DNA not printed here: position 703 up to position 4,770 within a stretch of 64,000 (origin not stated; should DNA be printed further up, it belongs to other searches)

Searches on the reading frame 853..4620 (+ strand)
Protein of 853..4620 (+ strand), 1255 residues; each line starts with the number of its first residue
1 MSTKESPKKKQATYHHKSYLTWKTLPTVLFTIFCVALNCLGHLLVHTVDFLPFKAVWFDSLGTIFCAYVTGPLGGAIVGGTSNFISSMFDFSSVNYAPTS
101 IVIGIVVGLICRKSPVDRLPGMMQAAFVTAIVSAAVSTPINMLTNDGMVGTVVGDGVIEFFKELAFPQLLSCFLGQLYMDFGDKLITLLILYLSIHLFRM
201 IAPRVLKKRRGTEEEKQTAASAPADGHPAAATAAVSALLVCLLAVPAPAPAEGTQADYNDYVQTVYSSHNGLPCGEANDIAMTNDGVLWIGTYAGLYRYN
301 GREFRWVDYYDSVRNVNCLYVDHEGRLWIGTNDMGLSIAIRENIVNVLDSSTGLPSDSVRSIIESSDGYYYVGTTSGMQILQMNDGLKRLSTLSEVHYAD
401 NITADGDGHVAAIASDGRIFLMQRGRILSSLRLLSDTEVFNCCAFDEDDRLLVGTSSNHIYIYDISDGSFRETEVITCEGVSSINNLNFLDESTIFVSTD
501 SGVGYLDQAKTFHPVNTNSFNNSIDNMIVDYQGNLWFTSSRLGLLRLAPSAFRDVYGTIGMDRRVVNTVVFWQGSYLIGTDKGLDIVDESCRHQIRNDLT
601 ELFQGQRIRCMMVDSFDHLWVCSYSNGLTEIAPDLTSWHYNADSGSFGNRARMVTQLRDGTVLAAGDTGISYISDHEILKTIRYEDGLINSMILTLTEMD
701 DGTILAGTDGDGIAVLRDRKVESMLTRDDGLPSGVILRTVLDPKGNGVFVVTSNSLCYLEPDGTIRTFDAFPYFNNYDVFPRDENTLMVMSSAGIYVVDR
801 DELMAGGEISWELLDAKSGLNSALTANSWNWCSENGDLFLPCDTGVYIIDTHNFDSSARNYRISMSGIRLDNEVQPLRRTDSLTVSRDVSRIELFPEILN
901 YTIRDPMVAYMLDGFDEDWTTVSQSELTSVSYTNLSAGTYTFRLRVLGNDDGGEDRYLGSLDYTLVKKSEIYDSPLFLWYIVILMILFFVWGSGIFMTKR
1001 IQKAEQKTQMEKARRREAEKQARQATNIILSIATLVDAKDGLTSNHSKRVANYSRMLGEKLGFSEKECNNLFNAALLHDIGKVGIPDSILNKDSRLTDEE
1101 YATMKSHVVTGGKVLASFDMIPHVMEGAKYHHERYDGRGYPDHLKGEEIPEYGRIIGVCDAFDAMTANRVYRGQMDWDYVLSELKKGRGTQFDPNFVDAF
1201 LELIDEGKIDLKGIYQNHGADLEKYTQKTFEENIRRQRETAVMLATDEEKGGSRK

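Call 87: search_solved_structures(query=window:853-4620:+, max_evalue=0.00001)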
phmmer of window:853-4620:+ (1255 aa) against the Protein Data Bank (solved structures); distinct sequences matched with E-value up to 0.00001: 9.
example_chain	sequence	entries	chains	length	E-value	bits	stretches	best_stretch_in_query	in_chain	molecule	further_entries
4mcw_A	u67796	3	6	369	1.8e-36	128.3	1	1015-1206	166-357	Metal dependent phosphohydrolase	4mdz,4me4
5z7c_A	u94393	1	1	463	3.7e-36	127.3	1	1028-1199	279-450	3'3'-cGAMP-specific phosphodiesterase 3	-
4r8z_A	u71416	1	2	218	3.7e-27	97.5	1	1026-1205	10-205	Cyclic di-GMP phosphodiesterase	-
9rbz_A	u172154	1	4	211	1.4e-24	88.9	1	1020-1204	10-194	HD domain/sensory box protein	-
9rc0_A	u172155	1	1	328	4.6e-24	87.3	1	1019-1204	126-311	HD domain/sensory box protein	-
4a2l_A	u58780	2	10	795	5.5e-24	87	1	273-386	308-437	TWO-COMPONENT SYSTEM SENSOR HISTIDINE KINASE/RESPONSE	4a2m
3v9f_A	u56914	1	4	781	2.1e-15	58.6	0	283-377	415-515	Two-component system sensor histidine kinase/response regulator, hybrid (One-component sys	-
3ott_A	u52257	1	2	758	4.6e-09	37.6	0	284-549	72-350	Two-component system sensor histidine kinase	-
3va6_A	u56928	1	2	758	4.6e-09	37.6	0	284-549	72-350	Two-component system sensor histidine kinase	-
